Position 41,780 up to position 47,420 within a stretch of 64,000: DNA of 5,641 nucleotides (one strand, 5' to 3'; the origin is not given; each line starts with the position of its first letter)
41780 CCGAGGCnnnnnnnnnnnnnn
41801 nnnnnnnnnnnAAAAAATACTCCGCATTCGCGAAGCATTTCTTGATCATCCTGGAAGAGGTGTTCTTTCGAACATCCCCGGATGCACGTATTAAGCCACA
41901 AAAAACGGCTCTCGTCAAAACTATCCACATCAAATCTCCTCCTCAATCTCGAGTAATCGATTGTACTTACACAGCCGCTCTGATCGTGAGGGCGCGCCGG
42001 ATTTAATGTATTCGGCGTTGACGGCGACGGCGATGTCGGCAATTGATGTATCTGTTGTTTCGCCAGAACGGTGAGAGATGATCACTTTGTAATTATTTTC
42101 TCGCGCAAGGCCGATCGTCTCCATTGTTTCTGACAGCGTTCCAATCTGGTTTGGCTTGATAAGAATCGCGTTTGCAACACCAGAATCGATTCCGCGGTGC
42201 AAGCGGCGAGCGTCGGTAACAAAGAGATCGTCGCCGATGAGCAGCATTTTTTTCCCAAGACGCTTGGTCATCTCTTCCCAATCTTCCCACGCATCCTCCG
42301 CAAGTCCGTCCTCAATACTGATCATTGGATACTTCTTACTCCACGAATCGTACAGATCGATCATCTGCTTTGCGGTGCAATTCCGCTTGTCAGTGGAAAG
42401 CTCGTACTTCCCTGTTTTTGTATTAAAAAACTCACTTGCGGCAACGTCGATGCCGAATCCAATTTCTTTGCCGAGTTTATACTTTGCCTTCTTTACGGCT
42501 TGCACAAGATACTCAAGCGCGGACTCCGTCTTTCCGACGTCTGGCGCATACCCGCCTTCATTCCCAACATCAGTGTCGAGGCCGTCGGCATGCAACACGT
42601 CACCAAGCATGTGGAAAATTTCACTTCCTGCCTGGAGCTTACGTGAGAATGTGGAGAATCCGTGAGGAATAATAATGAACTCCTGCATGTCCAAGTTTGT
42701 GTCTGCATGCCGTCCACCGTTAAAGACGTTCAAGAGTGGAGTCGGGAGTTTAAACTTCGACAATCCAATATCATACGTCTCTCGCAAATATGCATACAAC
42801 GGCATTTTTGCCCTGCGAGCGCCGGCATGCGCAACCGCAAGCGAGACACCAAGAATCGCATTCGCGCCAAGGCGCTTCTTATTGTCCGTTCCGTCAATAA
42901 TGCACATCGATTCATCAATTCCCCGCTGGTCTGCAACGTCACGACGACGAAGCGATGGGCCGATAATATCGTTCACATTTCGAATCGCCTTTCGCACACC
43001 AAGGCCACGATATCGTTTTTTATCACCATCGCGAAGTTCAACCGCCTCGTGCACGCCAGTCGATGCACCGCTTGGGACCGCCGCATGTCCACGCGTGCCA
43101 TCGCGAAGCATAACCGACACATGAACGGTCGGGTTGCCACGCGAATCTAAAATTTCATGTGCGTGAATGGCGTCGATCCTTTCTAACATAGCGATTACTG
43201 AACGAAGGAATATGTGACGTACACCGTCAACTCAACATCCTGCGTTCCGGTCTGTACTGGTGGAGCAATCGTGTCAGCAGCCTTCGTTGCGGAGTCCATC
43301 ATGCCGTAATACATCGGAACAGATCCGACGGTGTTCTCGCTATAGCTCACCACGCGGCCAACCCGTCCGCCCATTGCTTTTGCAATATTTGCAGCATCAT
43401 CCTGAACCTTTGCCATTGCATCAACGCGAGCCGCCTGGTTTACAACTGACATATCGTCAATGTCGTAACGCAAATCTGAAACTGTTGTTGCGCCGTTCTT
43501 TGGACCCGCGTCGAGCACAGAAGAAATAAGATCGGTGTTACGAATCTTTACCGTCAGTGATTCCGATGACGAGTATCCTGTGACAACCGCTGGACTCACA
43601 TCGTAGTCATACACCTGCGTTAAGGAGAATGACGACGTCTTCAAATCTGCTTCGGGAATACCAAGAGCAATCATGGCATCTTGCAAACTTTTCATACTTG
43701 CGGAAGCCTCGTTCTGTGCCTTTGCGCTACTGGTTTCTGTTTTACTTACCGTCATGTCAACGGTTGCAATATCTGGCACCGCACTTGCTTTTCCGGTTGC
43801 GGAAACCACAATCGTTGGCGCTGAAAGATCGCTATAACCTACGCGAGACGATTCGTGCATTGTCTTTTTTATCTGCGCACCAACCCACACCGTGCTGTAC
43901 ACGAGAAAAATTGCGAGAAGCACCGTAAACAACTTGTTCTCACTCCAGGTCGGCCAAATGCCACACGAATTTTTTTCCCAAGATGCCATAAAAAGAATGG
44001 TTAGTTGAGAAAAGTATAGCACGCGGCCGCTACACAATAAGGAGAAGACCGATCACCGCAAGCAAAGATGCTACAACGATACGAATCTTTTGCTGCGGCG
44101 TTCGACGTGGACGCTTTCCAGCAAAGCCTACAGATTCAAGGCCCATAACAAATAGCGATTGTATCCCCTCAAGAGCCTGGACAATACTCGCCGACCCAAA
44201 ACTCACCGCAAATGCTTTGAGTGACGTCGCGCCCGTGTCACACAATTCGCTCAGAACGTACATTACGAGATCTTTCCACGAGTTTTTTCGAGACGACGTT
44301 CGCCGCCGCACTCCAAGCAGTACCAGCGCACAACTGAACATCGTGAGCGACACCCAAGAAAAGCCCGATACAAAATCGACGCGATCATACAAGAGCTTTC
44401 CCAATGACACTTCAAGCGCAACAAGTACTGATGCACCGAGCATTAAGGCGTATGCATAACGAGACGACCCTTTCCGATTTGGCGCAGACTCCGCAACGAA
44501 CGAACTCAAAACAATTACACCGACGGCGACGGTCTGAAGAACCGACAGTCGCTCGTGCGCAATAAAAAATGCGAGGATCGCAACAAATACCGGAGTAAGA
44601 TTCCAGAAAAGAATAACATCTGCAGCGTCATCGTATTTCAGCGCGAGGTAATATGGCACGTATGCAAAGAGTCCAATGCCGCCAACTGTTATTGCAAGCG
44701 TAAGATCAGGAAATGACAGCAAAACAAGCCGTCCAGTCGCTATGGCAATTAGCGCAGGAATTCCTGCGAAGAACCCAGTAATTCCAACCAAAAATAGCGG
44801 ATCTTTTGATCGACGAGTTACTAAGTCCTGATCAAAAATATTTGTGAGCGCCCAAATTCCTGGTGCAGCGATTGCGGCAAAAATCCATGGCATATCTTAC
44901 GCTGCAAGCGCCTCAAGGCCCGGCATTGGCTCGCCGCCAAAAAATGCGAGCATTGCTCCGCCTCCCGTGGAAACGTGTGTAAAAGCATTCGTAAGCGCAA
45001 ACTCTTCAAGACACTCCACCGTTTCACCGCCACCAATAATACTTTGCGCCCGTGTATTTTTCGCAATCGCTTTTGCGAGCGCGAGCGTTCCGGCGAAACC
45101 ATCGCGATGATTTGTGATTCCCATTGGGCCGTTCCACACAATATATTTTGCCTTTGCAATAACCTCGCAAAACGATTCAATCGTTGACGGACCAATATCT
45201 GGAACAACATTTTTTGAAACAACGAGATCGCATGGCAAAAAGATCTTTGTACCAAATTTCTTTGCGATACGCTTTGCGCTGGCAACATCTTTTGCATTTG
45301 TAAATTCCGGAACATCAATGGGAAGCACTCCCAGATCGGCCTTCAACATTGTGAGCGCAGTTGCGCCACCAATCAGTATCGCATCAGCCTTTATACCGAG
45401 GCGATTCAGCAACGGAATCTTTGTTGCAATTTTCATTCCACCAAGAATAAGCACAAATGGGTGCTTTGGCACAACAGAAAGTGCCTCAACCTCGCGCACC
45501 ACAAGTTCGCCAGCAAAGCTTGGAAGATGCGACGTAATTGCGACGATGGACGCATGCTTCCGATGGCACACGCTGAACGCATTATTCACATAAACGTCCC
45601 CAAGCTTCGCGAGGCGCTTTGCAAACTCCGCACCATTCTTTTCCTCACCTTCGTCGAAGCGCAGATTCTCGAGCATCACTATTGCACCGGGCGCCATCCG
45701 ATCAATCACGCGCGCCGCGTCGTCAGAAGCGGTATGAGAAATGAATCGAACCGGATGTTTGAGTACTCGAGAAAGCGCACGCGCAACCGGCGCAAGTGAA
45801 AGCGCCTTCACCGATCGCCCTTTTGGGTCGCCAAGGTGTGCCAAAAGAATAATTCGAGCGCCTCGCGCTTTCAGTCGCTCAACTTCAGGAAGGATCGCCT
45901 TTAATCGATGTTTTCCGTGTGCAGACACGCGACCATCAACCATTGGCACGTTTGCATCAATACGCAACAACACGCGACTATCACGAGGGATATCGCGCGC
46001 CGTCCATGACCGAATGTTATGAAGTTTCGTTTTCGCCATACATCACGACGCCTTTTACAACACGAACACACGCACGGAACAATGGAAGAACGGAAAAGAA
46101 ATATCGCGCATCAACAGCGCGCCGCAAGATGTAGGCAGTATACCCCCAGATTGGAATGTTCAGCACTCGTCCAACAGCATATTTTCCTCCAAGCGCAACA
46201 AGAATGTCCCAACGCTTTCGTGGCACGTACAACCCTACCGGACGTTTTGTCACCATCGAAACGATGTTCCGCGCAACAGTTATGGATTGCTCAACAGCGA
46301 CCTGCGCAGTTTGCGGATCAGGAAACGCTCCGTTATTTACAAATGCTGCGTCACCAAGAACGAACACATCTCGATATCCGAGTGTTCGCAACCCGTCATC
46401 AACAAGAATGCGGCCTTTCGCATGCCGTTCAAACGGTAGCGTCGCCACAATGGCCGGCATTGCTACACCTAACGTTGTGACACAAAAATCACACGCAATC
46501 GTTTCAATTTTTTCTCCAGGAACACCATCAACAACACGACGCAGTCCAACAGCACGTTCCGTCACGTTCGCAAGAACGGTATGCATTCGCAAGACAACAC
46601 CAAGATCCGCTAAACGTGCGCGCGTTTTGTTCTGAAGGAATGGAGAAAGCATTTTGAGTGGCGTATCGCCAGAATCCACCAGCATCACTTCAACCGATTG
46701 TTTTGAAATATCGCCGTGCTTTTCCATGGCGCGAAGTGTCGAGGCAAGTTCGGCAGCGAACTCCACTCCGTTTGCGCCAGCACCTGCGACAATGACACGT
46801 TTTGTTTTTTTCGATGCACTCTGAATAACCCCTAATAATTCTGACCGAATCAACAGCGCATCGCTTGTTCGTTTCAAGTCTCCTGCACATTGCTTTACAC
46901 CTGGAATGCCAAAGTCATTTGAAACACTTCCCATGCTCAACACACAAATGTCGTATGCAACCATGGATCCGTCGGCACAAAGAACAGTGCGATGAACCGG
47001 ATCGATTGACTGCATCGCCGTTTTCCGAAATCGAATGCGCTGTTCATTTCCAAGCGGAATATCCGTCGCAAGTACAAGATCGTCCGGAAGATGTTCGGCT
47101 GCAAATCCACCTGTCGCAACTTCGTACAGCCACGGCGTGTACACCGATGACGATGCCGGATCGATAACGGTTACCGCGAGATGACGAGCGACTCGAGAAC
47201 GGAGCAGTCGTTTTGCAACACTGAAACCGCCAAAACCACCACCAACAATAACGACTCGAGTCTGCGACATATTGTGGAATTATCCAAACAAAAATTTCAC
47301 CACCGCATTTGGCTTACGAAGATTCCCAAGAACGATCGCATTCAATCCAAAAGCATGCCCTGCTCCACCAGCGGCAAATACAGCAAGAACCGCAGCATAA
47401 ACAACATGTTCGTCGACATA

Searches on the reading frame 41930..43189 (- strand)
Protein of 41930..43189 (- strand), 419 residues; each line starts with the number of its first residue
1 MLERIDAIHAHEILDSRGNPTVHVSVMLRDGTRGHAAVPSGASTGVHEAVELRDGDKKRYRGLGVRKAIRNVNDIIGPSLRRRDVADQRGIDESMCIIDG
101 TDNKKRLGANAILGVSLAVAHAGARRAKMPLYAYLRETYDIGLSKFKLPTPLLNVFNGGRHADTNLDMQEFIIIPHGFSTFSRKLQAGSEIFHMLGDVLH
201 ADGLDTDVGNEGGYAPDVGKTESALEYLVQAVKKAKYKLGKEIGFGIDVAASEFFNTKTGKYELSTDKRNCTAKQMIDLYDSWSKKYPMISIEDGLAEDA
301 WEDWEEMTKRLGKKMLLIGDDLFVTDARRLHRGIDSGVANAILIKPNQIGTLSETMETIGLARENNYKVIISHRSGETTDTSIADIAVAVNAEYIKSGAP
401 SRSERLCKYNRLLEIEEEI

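Call 78: search_protein_families(library=pfam, proteins=[window:41930-43189:-], max_evalue=0.00001)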
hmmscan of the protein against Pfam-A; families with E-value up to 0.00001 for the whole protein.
window:41930-43189:- (419 aa): 2 families
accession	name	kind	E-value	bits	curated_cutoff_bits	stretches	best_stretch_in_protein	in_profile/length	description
PF00113.28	Enolase_C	-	2.2e-103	346.1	21.5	1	146-419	2-281/296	Enolase, C-terminal TIM barrel domain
PF03952.21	Enolase_N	-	2.2e-55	186.8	35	1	5-135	1-131/131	Enolase, N-terminal domain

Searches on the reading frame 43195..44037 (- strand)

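Call 79: search_protein_families(library=pfam, proteins=[window:43195-44037:-], max_evalue=0.00001)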
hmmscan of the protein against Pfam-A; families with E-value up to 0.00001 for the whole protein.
window:43195-44037:- (280 aa): 1 family
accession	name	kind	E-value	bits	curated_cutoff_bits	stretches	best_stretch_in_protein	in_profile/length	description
PF04402.19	SIMPL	-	1.3e-40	140.3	25.2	1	76-276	1-205/205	Protein of unknown function (DUF541)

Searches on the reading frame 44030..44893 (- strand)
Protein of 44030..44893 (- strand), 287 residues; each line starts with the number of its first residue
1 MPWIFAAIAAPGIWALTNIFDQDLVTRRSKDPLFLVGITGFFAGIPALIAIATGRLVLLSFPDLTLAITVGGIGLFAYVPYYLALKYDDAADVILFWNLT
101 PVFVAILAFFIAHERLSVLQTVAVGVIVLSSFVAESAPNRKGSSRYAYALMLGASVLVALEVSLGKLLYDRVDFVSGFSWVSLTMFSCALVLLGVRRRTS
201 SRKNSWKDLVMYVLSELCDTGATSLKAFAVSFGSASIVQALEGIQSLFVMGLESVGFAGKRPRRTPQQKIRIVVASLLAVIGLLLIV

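Call 79: search_protein_families(library=pfam, proteins=[window:44030-44893:-], max_evalue=0.00001)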
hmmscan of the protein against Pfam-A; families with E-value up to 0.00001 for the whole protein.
window:44030-44893:- (287 aa): 1 family
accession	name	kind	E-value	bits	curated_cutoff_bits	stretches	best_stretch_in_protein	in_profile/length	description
PF00892.27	EamA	-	1.5e-17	64.6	28.2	1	2-133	2-132/135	EamA-like transporter family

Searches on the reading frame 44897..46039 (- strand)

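Call 79: search_protein_families(library=pfam, proteins=[window:44897-46039:-], max_evalue=0.00001)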
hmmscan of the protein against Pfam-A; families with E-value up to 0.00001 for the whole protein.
window:44897-46039:- (380 aa): 1 family
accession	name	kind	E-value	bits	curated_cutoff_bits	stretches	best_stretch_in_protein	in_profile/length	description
PF00162.24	PGK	-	2.8e-102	343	27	1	19-369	7-378/379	Phosphoglycerate kinase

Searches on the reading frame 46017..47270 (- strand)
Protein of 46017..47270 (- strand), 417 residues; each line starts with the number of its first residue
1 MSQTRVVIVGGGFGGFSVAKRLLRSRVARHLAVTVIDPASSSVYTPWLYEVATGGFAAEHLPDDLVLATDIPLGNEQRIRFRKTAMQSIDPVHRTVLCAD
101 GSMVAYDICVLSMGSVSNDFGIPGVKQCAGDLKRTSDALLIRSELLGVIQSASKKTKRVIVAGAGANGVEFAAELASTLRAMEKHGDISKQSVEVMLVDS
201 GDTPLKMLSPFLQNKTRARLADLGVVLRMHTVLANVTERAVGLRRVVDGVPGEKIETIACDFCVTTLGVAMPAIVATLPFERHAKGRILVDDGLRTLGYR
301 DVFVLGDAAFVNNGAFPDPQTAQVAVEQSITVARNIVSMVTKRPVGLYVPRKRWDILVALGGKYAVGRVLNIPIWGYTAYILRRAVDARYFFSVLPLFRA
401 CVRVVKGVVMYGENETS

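Call 79: search_protein_families(library=pfam, proteins=[window:46017-47270:-], max_evalue=0.00001)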
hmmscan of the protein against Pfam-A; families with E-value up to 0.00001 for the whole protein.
window:46017-47270:- (417 aa): 3 families
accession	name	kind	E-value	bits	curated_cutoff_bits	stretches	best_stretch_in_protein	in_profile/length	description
PF07992.20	Pyr_redox_2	-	1.4e-36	126.9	26.1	1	5-328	2-290/291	Pyridine nucleotide-disulphide oxidoreductase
PF13454.12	NAD_binding_9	-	5.2e-08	33.5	21.8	0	7-47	1-41/155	FAD-NAD(P)-binding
PF00070.33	Pyr_redox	-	1.9e-06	28.7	22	0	158-244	1-75/82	Pyridine nucleotide-disulphide oxidoreductase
